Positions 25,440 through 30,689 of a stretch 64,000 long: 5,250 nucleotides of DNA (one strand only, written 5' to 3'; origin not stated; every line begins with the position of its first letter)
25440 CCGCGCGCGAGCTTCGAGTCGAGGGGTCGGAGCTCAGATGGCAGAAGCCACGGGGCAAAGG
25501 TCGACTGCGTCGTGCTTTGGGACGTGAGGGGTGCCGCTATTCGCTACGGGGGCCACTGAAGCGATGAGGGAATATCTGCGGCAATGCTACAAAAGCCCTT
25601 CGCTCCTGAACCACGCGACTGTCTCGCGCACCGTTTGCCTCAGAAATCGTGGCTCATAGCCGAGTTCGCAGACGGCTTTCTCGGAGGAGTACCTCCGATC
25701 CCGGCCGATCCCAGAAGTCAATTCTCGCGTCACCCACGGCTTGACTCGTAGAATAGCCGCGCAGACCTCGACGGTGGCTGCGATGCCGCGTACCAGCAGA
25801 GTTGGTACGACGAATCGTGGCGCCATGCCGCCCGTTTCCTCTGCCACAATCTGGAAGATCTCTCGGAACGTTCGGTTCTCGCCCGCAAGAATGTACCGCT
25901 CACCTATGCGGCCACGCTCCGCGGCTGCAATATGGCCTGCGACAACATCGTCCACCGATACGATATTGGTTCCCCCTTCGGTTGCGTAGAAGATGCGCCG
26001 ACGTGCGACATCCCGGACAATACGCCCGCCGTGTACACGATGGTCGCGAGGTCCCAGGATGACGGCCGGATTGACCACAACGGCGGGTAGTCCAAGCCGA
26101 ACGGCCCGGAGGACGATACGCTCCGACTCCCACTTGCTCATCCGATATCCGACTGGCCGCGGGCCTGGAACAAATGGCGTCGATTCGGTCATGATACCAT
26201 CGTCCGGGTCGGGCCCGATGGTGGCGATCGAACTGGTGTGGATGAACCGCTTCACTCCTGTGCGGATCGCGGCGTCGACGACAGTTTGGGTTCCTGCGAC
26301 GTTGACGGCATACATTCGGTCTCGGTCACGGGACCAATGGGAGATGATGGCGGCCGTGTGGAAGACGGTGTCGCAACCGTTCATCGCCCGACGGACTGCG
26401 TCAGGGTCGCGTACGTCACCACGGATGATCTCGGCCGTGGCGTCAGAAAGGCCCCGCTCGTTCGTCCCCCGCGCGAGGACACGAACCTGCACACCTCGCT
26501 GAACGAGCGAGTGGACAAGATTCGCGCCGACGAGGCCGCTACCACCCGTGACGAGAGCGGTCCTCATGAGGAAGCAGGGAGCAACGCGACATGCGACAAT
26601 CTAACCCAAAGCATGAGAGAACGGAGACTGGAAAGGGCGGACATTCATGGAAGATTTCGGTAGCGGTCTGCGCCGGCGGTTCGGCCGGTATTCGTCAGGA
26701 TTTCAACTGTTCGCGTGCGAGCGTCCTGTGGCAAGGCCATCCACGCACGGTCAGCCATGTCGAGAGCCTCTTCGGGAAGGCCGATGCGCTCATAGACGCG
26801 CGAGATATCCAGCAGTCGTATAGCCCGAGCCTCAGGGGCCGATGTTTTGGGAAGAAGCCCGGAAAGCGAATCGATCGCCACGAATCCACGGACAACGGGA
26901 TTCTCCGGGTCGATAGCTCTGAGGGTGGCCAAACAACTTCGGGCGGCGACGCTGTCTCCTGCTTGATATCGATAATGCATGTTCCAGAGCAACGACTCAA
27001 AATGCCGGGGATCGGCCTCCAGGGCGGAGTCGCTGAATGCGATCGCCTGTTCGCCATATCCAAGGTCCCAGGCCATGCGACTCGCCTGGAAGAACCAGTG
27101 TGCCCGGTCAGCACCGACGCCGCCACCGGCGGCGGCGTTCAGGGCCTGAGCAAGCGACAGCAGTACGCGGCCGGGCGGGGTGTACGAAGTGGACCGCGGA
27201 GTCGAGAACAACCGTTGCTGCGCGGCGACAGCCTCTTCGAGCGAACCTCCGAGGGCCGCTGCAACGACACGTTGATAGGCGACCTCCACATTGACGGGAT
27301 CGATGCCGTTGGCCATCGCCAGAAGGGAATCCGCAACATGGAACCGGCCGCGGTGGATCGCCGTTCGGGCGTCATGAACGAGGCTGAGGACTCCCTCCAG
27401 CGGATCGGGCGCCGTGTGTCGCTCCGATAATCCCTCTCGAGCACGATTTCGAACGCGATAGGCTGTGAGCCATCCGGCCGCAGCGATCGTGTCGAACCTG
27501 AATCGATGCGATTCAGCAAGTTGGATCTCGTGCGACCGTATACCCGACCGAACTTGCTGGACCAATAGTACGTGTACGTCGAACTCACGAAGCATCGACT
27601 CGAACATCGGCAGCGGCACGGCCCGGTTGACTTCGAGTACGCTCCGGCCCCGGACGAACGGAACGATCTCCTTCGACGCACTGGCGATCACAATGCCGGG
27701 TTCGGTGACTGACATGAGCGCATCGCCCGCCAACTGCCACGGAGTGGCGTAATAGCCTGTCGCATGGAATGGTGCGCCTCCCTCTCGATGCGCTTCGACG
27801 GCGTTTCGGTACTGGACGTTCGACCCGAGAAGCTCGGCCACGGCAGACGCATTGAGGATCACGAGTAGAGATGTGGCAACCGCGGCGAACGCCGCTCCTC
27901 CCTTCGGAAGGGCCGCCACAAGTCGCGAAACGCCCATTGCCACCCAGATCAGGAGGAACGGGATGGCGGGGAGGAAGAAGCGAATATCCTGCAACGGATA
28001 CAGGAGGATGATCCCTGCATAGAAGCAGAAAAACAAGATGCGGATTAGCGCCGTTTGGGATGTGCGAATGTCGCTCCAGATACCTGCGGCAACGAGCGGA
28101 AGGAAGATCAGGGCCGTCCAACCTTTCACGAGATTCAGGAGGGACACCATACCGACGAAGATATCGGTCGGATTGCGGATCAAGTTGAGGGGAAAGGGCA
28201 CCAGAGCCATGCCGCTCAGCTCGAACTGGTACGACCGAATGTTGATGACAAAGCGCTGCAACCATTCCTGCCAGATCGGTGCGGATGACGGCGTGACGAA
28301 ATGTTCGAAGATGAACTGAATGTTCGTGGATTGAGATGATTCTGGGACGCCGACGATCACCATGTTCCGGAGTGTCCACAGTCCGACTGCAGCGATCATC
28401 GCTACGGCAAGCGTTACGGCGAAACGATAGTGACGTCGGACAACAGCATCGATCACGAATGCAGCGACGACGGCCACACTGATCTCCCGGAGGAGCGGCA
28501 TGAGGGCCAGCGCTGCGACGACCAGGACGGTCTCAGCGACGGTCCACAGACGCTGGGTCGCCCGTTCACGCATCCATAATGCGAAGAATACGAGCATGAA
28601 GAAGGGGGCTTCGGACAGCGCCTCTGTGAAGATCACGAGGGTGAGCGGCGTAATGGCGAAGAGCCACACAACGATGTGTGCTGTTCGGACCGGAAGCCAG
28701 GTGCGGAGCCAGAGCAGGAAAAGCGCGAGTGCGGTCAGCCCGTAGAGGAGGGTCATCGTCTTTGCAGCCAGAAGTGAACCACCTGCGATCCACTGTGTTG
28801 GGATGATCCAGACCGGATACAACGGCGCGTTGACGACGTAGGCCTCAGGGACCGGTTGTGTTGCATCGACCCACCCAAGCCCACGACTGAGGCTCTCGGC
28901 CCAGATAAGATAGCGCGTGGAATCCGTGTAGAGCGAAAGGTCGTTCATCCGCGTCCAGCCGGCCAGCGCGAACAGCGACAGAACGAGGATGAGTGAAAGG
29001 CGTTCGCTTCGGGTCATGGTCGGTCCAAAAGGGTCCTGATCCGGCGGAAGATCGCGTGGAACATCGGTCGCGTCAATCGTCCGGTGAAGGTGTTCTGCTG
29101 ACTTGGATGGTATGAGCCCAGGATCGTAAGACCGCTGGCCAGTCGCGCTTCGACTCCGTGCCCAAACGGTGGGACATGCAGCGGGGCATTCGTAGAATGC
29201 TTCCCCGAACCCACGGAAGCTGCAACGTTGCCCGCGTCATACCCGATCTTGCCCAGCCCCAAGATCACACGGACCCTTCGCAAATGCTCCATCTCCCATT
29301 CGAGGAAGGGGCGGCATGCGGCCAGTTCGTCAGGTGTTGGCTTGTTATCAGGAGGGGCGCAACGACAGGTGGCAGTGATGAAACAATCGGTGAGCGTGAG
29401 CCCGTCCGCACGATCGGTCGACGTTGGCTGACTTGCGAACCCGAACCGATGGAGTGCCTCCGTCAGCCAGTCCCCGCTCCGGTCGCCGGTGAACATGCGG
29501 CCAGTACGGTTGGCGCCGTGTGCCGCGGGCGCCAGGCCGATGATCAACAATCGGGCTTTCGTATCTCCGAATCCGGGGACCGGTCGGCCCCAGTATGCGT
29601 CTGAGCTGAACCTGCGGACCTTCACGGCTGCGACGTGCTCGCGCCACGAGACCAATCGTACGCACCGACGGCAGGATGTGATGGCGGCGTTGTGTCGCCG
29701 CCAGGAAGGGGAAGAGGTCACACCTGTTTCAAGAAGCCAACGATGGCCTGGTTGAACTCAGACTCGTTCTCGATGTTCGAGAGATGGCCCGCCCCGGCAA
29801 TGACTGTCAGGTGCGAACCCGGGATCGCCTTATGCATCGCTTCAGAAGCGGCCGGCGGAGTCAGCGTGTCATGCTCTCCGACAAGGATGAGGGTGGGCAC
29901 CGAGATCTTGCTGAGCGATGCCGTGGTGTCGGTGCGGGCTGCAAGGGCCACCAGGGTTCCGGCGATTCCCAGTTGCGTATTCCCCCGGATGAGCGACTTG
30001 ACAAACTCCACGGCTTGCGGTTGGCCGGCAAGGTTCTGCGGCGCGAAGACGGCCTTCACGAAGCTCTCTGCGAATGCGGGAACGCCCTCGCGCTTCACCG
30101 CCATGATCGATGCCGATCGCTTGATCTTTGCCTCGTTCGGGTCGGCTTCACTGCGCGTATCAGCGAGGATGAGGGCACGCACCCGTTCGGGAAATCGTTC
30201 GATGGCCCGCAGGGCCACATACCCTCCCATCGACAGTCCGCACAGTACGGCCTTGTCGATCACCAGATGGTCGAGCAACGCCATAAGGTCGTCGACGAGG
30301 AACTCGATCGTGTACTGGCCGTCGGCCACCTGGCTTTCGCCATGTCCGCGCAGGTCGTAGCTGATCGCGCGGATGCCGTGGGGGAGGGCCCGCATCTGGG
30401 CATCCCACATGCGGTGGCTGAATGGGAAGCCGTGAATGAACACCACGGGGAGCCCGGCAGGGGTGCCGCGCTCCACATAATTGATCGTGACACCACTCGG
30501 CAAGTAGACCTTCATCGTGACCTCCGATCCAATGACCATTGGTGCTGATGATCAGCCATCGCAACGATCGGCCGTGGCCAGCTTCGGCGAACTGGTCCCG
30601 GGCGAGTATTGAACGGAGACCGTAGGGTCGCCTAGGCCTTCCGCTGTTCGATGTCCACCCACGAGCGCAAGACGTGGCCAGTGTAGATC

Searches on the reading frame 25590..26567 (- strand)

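Call 66: search_protein_families(library=pfam, proteins=[window:25590-26567:-], max_evalue=0.00001)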
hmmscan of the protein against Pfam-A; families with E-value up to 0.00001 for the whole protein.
window:25590-26567:- (326 aa): 8 families
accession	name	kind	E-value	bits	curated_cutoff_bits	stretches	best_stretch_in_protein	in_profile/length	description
PF01370.27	Epimerase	-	5.3e-36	124.7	20.9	1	4-226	1-238/240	NAD dependent epimerase/dehydratase family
PF01073.25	3Beta_HSD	-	1.9e-30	106.3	22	1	5-217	1-230/280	3-beta hydroxysteroid dehydrogenase/isomerase family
PF07993.18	NAD_binding_4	-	5.1e-20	72.1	20.1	1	6-180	1-214/258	Male sterility protein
PF13460.12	NAD_binding_10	-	5.5e-19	69.2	27.2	1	8-116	1-101/184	NAD(P)H-binding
PF16363.11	GDP_Man_Dehyd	-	5.8e-16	59.3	27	1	5-246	1-267/332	GDP-mannose 4,6 dehydratase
PF05368.20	NmrA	-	6.7e-14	52.6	27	1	3-112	4-106/298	NmrA-like family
PF02719.21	Polysacc_synt_2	-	3.7e-11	43.2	20.2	1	5-113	2-128/293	Polysaccharide biosynthesis protein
PF04321.23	RmlD_sub_bind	-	4.1e-10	39.6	27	1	4-156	3-140/287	RmlD substrate binding domain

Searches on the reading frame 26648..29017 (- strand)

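Call 66: search_protein_families(library=pfam, proteins=[window:26648-29017:-], max_evalue=0.00001)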
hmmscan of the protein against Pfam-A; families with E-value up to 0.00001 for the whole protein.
window:26648-29017:- (790 aa): 1 family
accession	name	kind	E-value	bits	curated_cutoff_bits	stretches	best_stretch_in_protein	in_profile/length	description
PF14559.12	TPR_19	-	2.4e-06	28.2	25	0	656-714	8-66/68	Tetratricopeptide repeat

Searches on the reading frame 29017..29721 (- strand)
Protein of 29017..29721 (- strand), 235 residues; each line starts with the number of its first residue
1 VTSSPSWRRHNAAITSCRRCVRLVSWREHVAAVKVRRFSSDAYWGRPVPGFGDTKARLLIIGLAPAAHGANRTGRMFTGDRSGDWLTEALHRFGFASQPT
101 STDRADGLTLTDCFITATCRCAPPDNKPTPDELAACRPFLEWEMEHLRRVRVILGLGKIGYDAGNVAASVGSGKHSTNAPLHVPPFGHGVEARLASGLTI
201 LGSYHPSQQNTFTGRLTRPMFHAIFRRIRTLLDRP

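Call 66: search_protein_families(library=pfam, proteins=[window:29017-29721:-], max_evalue=0.00001)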
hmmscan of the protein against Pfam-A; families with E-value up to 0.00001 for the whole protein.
window:29017-29721:- (235 aa): 1 family
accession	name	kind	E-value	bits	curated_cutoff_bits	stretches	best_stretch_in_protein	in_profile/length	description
PF03167.25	UDG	-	1.8e-28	99.8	24.3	1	49-227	1-139/141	Uracil DNA glycosylase superfamily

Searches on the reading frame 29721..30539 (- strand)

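Call 66: search_protein_families(library=pfam, proteins=[window:29721-30539:-], max_evalue=0.00001)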
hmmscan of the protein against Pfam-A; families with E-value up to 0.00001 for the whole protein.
window:29721-30539:- (273 aa): 5 families
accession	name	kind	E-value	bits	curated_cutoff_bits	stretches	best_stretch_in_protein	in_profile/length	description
PF00561.26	Abhydrolase_1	-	5.4e-33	115.1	25.8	1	31-258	2-244/245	alpha/beta hydrolase fold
PF12697.13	Abhydrolase_6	-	2.3e-26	94.3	26.3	1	32-264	1-216/217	Alpha/beta hydrolase family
PF12146.15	Hydrolase_4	-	1.7e-23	83.6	27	1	32-253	7-233/239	Serine aminopeptidase, S33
PF03096.20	Ndr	-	3.9e-11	42.7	23.3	1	76-226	80-232/283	Ndr family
PF08386.16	Abhydrolase_4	-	8.2e-07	29.5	21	1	210-271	31-92/103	TAP-like protein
